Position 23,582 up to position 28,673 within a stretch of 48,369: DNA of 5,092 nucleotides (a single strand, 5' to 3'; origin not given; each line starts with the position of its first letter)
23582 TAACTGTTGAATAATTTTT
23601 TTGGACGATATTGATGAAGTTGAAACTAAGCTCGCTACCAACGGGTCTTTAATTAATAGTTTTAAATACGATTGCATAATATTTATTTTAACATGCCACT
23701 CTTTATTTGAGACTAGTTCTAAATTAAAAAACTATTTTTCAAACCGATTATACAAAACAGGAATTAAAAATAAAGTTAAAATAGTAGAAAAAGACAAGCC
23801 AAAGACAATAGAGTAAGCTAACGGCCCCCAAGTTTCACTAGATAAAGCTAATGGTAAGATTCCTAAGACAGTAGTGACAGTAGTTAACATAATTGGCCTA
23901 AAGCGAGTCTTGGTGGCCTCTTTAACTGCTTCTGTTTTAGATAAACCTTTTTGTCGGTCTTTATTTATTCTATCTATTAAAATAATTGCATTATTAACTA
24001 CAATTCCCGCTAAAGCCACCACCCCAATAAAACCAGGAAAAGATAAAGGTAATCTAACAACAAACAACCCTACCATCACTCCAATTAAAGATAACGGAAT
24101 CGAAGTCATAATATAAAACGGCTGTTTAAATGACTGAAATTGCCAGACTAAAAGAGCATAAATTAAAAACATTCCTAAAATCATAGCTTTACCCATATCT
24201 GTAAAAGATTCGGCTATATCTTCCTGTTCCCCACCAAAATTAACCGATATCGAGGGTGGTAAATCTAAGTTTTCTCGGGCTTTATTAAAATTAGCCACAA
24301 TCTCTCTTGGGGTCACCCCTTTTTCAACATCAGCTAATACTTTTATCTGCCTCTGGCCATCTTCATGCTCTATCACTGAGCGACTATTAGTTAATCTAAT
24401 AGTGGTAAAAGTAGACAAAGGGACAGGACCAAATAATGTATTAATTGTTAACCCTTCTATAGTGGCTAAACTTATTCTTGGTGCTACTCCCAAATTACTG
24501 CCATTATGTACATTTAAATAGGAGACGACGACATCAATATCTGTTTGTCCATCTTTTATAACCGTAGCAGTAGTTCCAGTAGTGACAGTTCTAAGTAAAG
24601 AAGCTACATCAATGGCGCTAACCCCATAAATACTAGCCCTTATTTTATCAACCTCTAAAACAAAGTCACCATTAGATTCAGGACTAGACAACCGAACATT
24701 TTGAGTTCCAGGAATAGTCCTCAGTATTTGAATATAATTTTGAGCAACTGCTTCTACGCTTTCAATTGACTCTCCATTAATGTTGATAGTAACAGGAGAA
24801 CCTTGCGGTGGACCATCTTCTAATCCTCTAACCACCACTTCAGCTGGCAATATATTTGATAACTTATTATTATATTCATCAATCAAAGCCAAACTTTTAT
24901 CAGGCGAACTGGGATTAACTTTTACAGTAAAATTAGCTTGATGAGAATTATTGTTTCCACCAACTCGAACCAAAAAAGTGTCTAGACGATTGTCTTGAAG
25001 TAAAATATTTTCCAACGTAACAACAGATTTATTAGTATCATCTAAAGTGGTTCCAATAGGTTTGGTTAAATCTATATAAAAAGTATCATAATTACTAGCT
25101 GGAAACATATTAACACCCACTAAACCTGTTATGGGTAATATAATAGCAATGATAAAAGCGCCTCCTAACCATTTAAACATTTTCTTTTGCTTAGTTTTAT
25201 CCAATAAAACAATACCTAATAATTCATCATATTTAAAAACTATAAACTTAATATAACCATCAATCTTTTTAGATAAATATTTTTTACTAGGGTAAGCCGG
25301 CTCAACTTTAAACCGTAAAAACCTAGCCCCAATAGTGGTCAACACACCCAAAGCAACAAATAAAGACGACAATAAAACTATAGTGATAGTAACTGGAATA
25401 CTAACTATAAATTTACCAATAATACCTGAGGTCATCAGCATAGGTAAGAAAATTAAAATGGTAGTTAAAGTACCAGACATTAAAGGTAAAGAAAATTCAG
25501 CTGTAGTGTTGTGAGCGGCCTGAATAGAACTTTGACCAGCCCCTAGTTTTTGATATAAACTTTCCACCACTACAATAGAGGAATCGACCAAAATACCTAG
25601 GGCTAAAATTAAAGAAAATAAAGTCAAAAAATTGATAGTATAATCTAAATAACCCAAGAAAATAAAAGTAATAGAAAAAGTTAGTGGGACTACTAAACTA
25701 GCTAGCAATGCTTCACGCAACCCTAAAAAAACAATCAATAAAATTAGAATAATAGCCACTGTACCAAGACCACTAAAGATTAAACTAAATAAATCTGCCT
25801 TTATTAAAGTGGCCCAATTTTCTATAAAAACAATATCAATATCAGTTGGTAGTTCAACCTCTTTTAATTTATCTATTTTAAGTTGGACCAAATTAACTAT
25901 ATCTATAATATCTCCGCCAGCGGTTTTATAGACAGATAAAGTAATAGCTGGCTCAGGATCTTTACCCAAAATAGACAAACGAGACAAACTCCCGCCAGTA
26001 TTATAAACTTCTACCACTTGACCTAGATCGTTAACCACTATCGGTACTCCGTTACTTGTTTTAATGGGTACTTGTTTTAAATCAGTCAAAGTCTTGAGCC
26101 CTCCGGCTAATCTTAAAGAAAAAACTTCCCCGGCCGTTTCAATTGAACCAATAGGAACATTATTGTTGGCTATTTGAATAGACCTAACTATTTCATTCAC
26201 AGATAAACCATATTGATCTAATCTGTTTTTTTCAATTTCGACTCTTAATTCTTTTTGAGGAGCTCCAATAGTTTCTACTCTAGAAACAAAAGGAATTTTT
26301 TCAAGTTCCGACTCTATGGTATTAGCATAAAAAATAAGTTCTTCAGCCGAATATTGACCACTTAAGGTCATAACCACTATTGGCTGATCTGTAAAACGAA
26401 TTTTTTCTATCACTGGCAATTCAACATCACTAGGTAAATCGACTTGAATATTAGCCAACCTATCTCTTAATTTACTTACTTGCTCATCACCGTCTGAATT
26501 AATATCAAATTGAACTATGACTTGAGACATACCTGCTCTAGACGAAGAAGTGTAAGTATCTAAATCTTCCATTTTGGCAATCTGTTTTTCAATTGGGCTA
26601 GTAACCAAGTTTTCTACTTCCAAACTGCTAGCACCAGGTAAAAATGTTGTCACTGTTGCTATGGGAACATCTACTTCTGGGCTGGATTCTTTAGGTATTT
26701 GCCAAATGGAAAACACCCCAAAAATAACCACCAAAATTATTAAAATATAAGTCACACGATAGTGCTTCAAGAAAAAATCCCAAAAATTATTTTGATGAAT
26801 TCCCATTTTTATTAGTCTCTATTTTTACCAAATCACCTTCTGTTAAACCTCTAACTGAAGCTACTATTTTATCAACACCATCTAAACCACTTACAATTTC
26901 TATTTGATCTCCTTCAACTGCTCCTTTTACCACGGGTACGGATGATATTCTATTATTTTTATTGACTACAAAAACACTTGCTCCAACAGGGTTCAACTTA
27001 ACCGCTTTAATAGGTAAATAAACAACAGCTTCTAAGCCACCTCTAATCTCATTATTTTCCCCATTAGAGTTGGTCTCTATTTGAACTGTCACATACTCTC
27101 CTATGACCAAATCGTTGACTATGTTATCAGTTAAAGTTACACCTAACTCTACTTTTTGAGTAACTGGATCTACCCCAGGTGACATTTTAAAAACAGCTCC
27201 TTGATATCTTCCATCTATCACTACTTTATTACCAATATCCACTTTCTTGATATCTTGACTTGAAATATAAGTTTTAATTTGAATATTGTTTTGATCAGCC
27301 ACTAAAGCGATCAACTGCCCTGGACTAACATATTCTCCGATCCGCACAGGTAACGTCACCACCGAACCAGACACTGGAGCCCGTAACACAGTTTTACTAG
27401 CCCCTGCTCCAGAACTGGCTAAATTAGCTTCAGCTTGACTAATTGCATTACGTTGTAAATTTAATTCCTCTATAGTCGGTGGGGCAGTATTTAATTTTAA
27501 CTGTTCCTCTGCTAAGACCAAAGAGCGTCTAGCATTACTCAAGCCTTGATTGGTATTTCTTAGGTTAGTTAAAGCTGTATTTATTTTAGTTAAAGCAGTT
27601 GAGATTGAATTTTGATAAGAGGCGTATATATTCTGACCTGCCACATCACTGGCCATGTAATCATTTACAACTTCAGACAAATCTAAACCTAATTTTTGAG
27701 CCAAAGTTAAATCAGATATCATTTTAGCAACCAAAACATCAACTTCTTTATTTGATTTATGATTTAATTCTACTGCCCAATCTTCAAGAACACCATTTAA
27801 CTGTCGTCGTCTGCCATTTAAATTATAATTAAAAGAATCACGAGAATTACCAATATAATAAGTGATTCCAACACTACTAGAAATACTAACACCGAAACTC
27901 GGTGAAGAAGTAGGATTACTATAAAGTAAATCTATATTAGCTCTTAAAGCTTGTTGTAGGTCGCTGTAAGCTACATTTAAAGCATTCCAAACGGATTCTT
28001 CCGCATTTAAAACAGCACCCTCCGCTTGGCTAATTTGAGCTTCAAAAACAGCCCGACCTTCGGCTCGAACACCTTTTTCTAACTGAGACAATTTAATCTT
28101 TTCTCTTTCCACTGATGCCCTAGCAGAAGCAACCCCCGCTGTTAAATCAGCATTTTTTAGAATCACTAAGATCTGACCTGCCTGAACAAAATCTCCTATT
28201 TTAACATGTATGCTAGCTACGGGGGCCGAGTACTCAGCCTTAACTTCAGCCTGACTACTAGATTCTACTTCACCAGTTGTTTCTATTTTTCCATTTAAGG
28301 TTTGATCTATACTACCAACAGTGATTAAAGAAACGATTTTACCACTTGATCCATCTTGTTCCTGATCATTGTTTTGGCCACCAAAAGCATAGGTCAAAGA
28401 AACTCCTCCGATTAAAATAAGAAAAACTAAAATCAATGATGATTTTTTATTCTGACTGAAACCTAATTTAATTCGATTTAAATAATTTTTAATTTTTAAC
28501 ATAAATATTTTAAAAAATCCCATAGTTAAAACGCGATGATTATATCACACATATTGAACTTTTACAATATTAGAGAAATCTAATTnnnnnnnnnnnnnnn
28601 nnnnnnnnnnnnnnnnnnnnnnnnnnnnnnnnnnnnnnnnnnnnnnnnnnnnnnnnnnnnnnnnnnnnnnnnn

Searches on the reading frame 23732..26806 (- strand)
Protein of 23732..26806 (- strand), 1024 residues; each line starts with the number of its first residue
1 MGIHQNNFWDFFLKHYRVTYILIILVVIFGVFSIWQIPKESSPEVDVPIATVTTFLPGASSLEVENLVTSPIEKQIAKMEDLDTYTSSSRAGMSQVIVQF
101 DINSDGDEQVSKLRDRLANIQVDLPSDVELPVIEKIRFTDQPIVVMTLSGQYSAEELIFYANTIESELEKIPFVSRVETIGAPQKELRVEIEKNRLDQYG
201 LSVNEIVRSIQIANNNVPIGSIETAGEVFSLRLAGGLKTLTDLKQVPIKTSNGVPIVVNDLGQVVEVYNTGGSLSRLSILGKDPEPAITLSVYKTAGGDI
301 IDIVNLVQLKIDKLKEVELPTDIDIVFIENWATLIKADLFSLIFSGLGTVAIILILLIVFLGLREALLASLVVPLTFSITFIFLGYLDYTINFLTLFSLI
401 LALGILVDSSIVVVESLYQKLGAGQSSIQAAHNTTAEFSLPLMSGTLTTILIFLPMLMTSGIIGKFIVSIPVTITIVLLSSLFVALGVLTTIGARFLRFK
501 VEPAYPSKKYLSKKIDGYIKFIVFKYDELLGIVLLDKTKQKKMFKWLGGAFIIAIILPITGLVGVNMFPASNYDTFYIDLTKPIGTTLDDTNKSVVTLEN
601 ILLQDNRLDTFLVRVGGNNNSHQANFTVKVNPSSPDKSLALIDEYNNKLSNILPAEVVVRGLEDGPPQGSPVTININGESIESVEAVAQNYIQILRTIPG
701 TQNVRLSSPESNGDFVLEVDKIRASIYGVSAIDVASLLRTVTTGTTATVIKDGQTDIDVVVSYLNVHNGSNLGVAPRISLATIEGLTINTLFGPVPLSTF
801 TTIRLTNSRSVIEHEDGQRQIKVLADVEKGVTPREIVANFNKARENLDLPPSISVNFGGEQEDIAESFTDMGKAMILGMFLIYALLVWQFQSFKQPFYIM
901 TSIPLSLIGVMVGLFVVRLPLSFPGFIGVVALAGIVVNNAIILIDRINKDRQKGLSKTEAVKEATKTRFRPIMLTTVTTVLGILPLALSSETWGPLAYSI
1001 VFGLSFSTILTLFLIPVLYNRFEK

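Call 57: search_protein_families(library=pfam, proteins=[window:23732-26806:-], max_evalue=0.00001)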
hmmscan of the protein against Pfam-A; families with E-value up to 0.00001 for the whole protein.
window:23732-26806:- (1024 aa): 3 families
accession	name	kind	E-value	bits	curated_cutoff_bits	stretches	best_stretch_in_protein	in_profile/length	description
PF00873.25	ACR_tran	-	1.3e-177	593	28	1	9-1021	2-1019/1021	AcrB/AcrD/AcrF family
PF02355.23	SecD_SecF_C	-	3.9e-07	30.1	20.5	1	874-1014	36-178/189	Protein export membrane protein SecD/SecF, C-terminal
PF03176.21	MMPL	-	1.8e-06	27.6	20.5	1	853-1018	123-298/333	MMPL family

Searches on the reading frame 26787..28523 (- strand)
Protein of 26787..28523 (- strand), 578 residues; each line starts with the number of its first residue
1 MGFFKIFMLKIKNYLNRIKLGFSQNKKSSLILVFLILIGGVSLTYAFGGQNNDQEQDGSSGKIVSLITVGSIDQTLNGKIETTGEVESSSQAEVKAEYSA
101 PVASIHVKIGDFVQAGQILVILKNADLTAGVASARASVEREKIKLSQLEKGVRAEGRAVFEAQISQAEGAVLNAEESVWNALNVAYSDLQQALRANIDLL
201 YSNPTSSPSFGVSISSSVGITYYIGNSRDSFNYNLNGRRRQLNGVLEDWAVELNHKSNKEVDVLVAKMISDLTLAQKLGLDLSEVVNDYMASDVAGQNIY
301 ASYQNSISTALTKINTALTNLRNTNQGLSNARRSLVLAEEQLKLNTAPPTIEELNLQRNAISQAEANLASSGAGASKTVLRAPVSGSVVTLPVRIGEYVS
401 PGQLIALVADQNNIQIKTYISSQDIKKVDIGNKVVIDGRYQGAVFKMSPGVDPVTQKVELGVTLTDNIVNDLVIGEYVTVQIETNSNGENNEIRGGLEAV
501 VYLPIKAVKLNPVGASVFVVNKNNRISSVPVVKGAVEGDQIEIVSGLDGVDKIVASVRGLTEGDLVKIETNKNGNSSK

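Call 57: search_protein_families(library=pfam, proteins=[window:26787-28523:-], max_evalue=0.00001)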
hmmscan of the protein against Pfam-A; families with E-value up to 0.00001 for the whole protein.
window:26787-28523:- (578 aa): 3 families
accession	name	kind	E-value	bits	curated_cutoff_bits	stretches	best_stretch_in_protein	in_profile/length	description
PF13437.12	HlyD_3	-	5.2e-16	59.7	22.2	1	379-467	1-96/106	HlyD family secretion protein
PF16576.10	HlyD_D23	-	3.3e-14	53.1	30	1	328-464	77-201/214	Barrel-sandwich domain of CusB or HlyD membrane-fusion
PF13533.13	Biotin_lipoyl_2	-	3.2e-09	36.8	29.8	0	380-406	3-29/32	Biotin-lipoyl like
